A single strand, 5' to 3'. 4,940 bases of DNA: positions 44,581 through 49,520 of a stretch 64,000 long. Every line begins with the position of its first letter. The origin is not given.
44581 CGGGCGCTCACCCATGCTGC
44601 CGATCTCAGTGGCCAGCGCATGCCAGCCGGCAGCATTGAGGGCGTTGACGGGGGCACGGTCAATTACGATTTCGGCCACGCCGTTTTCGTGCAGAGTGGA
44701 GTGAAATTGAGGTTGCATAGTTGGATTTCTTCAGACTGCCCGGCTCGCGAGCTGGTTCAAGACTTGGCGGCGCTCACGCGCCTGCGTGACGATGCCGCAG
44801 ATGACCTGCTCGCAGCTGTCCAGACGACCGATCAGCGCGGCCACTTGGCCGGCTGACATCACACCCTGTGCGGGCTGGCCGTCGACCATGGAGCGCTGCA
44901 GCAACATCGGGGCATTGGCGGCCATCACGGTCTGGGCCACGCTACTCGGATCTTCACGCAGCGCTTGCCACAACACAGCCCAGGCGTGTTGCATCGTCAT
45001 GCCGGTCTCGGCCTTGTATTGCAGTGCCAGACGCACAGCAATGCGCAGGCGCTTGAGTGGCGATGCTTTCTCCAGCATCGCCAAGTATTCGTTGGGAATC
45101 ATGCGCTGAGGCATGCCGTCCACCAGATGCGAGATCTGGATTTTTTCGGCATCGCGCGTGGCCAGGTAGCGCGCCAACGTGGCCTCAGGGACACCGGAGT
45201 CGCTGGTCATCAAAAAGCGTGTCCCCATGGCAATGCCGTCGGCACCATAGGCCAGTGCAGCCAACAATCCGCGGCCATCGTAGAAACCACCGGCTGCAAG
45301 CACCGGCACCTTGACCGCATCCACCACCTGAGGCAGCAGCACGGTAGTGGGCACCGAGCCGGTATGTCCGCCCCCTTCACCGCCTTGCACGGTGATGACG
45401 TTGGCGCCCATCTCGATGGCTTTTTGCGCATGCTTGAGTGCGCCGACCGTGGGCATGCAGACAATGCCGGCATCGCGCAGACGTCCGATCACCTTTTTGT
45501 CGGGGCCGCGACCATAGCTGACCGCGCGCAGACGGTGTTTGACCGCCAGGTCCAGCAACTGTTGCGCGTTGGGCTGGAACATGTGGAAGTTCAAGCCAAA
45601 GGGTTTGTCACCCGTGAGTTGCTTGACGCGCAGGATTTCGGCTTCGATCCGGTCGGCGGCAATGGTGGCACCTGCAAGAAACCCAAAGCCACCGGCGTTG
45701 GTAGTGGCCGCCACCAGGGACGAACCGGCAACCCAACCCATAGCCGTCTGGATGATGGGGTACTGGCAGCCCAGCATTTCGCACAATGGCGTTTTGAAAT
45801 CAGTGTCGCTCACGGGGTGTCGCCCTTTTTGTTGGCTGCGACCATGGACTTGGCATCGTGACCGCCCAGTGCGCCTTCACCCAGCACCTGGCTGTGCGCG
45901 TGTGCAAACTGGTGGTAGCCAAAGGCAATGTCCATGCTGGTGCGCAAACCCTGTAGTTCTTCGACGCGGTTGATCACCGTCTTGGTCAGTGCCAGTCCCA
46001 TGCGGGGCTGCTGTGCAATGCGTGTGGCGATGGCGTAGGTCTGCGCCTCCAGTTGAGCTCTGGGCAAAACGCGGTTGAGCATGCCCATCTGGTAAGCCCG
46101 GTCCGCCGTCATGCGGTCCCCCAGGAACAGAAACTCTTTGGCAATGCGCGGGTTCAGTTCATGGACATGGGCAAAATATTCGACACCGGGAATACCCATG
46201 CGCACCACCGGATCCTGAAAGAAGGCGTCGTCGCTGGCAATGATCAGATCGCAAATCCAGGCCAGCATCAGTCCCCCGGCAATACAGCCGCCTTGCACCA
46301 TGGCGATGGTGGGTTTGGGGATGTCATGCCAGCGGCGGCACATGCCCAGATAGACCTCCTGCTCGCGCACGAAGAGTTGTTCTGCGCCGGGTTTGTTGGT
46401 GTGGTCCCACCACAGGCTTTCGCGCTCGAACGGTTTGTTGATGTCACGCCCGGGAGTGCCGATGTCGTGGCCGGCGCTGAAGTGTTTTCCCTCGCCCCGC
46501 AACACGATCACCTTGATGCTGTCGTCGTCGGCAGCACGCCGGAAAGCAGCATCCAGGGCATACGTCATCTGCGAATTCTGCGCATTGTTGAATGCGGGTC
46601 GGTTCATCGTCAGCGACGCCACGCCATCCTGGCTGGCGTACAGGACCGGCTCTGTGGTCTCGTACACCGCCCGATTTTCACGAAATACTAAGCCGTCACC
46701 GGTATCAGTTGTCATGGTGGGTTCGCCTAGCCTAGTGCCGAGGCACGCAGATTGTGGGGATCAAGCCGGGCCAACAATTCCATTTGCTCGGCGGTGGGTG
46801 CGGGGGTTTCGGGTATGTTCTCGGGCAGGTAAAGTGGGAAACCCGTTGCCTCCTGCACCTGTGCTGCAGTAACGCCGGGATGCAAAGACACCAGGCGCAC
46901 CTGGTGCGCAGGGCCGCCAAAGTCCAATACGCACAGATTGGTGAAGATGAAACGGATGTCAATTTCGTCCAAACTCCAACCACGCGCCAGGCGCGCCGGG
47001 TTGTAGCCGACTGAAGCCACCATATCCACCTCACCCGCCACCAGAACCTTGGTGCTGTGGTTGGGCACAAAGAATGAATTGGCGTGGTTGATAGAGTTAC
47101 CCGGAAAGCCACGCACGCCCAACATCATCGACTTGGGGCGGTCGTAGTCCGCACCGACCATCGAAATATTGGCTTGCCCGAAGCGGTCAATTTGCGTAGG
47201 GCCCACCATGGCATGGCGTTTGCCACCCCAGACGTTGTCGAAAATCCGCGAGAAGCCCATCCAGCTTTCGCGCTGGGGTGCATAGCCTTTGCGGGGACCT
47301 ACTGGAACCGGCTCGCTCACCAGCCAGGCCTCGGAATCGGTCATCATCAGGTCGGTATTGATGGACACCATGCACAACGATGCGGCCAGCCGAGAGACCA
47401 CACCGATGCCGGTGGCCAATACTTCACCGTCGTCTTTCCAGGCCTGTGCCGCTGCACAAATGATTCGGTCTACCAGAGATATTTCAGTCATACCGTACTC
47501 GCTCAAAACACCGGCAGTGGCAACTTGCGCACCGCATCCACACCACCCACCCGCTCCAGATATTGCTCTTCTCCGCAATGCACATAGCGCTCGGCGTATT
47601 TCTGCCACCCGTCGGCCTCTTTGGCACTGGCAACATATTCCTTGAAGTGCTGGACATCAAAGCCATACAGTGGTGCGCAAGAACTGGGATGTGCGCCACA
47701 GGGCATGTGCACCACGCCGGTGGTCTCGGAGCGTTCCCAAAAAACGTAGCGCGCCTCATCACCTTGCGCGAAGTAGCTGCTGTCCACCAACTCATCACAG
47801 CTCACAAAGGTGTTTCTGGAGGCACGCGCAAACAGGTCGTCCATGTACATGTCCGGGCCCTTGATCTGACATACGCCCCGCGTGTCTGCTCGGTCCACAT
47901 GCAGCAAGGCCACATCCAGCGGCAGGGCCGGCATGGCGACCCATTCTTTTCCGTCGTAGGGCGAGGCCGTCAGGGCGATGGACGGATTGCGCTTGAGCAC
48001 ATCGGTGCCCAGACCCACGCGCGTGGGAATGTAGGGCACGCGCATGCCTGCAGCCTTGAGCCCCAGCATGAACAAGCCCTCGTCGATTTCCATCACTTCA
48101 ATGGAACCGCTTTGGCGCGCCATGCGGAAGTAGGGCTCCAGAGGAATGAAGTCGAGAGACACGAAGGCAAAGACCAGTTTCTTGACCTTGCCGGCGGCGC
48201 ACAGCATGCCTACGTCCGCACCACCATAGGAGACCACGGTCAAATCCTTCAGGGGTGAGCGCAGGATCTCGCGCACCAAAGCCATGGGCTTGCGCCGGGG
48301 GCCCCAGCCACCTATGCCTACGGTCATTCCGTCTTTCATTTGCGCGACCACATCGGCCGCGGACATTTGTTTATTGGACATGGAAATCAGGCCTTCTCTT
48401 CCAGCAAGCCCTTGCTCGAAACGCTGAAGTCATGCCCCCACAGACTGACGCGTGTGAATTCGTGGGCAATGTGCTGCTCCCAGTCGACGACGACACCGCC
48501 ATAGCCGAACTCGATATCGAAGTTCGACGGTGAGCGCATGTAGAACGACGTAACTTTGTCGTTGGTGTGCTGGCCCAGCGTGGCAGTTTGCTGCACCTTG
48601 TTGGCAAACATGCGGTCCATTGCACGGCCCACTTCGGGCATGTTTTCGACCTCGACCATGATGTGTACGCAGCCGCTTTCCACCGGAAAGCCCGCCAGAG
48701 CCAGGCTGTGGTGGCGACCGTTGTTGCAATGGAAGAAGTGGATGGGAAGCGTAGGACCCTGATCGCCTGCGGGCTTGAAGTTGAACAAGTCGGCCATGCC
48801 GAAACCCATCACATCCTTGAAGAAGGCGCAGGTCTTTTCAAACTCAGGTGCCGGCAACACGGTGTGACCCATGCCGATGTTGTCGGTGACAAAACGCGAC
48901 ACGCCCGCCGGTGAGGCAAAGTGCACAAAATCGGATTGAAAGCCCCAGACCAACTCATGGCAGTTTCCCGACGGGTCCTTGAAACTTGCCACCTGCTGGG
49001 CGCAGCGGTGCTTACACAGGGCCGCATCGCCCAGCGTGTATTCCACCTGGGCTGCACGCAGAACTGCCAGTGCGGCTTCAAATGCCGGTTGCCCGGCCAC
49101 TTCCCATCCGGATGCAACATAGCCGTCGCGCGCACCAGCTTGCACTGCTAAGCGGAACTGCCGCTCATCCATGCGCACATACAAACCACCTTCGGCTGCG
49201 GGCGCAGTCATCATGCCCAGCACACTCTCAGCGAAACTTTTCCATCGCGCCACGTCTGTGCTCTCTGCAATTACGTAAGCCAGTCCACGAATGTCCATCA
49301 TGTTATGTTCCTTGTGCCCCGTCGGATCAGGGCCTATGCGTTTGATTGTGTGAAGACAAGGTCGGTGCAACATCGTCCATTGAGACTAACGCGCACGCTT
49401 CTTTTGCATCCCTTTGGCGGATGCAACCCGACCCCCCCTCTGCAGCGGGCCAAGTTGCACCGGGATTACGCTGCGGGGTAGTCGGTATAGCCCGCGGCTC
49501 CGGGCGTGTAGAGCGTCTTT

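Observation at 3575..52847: A 20-bp dyad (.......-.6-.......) recurs in ten promoter gaps of the steroid island: candidate regulon operator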

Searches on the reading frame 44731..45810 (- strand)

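Call 14: search_protein_families(library=pfam, proteins=[window:44731-45810:-], max_evalue=0.00001)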
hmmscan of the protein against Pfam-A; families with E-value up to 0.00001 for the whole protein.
window:44731-45810:- (359 aa): 3 families
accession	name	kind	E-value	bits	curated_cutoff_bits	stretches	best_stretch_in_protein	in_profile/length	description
PF03060.21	NMO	-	1.6e-67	228.7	28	2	86-341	106-329/331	Nitronate monooxygenase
PF01070.24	FMN_dh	-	4.6e-08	32.9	24.9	1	126-201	230-307/350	FMN-dependent dehydrogenase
PF00478.31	IMPDH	-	4.7e-08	32.9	25.6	0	2-144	20-125/345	IMP dehydrogenase / GMP reductase domain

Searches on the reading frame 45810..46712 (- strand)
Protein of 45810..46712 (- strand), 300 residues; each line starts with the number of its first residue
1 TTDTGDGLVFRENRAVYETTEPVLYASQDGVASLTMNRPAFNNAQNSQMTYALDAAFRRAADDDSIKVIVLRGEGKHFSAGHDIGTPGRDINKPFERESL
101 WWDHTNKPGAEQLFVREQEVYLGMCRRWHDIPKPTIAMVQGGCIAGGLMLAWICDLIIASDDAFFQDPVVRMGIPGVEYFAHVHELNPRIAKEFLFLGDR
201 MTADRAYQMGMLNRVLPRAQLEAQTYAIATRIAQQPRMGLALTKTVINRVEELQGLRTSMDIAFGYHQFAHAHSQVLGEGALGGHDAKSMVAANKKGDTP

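Call 14: search_protein_families(library=pfam, proteins=[window:45810-46712:-], max_evalue=0.00001)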
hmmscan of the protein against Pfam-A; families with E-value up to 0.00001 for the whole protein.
window:45810-46712:- (300 aa): 2 families
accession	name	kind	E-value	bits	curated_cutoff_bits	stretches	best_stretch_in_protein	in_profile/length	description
PF00378.25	ECH_1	-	2e-38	132.6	27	1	28-275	3-234/251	Enoyl-CoA hydratase/isomerase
PF16113.10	ECH_2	-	9.7e-19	68.5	27.2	1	33-240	3-192/335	Enoyl-CoA hydratase/isomerase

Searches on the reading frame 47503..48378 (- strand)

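Call 14: search_protein_families(library=pfam, proteins=[window:47503-48378:-], max_evalue=0.00001)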
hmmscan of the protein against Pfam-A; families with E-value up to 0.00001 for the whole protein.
window:47503-48378:- (291 aa): 1 family
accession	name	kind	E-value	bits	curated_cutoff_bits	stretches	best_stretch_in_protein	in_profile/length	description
PF01144.29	CoA_trans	-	3e-30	105.7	23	1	5-199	2-195/217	Coenzyme A transferase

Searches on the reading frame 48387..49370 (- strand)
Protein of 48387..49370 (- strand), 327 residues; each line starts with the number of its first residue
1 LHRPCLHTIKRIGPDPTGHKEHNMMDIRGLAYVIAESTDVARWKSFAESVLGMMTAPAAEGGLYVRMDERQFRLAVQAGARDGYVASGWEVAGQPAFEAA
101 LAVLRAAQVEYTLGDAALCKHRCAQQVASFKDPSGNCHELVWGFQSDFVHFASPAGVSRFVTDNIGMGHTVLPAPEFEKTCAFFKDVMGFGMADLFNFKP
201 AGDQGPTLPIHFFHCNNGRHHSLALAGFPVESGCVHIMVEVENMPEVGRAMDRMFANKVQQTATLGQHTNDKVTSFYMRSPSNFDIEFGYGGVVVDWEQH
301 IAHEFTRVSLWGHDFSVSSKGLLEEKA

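Call 14: search_protein_families(library=pfam, proteins=[window:48387-49370:-], max_evalue=0.00001)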
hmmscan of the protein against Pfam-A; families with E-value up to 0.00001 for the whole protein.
window:48387-49370:- (327 aa): 2 families
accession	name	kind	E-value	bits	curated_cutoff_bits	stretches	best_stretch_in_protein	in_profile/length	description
PF22632.2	BphC_D1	-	4.6e-17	62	27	1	30-79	1-51/51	Dihydroxybiphenyl dioxygenase BphC D1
PF00903.31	Glyoxalase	-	1.4e-14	54.9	20.6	1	167-288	2-121/121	Glyoxalase/Bleomycin resistance protein/Dioxygenase superfamily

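Call 59: search_dna_similar(query=window:48387-49301:-, collection=plasmids, mode=protein, max_rows=30, max_evalue=1e-40)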
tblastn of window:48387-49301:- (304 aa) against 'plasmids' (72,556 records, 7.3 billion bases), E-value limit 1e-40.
Records with a match: 48; places in all: 79; records where one place covers at least 80% of the query: 47.
Best place of each record, by identity: <60% 48.
By first word of the organism name: Sphingobium 12; Rhodococcus 9; Novosphingobium 6; Vibrio 3; Caballeronia 2; Burkholderia 2; Streptomyces 2; Nocardia 1; Tsukamurella 1; Sphingopyxis 1; and 9 more.
By predicted mobility (MOB-suite, as given by PLSDB): non-mobilizable 28; mobilizable 10; conjugative 10.
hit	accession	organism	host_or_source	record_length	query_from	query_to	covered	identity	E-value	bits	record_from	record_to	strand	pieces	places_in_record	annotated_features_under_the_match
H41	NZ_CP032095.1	Vibrio alfacsensis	Solea senegalensis,whole ...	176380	2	297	97%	55.4%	4e-104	340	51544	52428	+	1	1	VOC family protein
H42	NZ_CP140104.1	Vibrio alfacsensis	Scophthalmus maximus,intestinal tract ...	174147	2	297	97%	55.4%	1e-103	338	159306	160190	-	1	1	VOC family protein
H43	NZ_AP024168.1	Vibrio alfacsensis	-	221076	2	297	97%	55.4%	2e-103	338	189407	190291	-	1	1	VOC family protein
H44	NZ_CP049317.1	Caballeronia sp. SBC2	whole organism,soil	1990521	1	294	97%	50.8%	6e-87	291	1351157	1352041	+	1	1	none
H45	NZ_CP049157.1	Caballeronia sp. SBC1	whole organism,soil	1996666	1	294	97%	50.8%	6e-87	291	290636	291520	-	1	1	none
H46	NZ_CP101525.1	Burkholderia arboris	mixed culture,soil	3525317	1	297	98%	50.2%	5e-88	294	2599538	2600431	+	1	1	none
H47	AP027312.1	Sphingobium sp. TomMM7A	-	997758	2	294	96%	50.5%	1e-79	270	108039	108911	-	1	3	biphenyl-2,3-diol 1,2-dioxygenase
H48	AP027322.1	Sphingobium sp. TomTYG43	-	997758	2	294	96%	50.5%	1e-79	270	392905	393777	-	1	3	biphenyl-2,3-diol 1,2-dioxygenase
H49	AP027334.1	Sphingobium sp. TomTYG71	-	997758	2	294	96%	50.5%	1e-79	270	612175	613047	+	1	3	biphenyl-2,3-diol 1,2-dioxygenase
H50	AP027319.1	Sphingobium sp. TomTYG42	-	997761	2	294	96%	50.5%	1e-79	270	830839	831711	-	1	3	biphenyl-2,3-diol 1,2-dioxygenase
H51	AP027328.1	Sphingobium sp. TomTYG64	-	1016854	2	294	96%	50.2%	7e-80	270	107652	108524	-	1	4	biphenyl-2,3-diol 1,2-dioxygenase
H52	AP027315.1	Sphingobium sp. TomMM15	-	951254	2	294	96%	50.2%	1e-79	270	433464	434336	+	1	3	biphenyl-2,3-diol 1,2-dioxygenase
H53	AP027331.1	Sphingobium sp. TomTYG65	-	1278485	2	294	96%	50.2%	1e-78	267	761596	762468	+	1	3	biphenyl-2,3-diol 1,2-dioxygenase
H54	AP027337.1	Sphingobium sp. TomTYG72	-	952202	2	294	96%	49.8%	4e-80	271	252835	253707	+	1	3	biphenyl-2,3-diol 1,2-dioxygenase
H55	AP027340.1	Sphingobium sp. TomTYG73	-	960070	2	294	96%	49.5%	2e-79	269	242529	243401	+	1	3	biphenyl-2,3-diol 1,2-dioxygenase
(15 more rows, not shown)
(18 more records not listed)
